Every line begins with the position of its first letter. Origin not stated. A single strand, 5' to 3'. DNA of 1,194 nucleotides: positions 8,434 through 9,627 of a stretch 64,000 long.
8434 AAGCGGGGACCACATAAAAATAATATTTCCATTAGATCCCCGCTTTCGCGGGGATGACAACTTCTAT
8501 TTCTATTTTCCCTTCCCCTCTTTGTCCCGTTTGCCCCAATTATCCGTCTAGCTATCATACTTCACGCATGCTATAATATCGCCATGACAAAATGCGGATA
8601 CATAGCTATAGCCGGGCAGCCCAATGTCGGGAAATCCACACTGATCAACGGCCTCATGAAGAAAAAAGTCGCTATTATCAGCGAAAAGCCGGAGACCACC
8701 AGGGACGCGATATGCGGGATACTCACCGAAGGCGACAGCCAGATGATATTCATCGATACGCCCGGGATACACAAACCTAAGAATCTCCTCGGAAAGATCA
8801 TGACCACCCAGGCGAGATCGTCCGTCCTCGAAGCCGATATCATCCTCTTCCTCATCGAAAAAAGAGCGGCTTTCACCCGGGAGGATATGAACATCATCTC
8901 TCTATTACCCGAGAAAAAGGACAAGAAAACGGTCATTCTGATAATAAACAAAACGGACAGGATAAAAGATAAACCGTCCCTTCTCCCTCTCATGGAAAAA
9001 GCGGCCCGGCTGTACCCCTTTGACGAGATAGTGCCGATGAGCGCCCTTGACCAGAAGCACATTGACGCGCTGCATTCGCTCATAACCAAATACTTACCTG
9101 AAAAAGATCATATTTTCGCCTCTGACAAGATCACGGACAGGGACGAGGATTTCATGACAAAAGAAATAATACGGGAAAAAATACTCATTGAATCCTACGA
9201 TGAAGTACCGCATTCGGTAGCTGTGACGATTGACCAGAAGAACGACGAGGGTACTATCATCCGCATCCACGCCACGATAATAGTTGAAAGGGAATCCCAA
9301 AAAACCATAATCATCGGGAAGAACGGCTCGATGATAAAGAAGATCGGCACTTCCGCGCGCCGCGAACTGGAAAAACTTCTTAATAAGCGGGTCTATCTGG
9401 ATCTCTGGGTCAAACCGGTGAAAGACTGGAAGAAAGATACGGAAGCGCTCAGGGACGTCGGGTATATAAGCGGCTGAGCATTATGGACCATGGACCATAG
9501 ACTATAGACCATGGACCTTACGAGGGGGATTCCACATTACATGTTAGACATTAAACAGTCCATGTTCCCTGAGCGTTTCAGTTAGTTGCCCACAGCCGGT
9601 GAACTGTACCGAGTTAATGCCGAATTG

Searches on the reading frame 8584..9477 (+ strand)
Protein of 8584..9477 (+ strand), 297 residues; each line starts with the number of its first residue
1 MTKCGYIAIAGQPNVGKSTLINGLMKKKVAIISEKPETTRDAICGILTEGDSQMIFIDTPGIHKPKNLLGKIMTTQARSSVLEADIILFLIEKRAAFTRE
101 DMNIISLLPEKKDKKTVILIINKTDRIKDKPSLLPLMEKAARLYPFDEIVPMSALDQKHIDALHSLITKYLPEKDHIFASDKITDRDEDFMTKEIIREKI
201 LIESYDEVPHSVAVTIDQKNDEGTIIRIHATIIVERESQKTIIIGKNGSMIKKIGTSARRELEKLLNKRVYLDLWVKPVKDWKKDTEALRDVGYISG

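Call 11: search_protein_families(library=pfam, proteins=[window:8584-9477:+], max_evalue=0.001)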
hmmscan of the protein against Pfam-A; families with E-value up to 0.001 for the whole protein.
window:8584-9477:+ (297 aa): 7 families
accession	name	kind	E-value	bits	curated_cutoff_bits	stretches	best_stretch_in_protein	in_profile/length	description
PF01926.29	MMR_HSR1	-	3.8e-27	95.1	21.9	1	7-123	2-113/113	50S ribosome-binding GTPase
PF07650.23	KH_2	-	3.7e-22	78.4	22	1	207-282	1-77/78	KH domain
PF02421.24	FeoB_N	-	6.3e-10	39.2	27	1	7-164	3-153/156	Ferrous iron transport protein B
PF00350.29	Dynamin_N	-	2.9e-09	37.6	27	1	48-123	97-167/168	Dynamin family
PF00009.33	GTP_EFTU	-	1.2e-07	31.9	26.5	1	47-172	64-187/188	Elongation factor Tu GTP binding domain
PF03193.22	RsgA_GTPase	-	2.8e-07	30.9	30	1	6-65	108-171/174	RsgA GTPase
PF02492.25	cobW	-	2.4e-06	27.7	20.7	1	49-140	80-169/180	CobW/HypB/UreG, nucleotide-binding domain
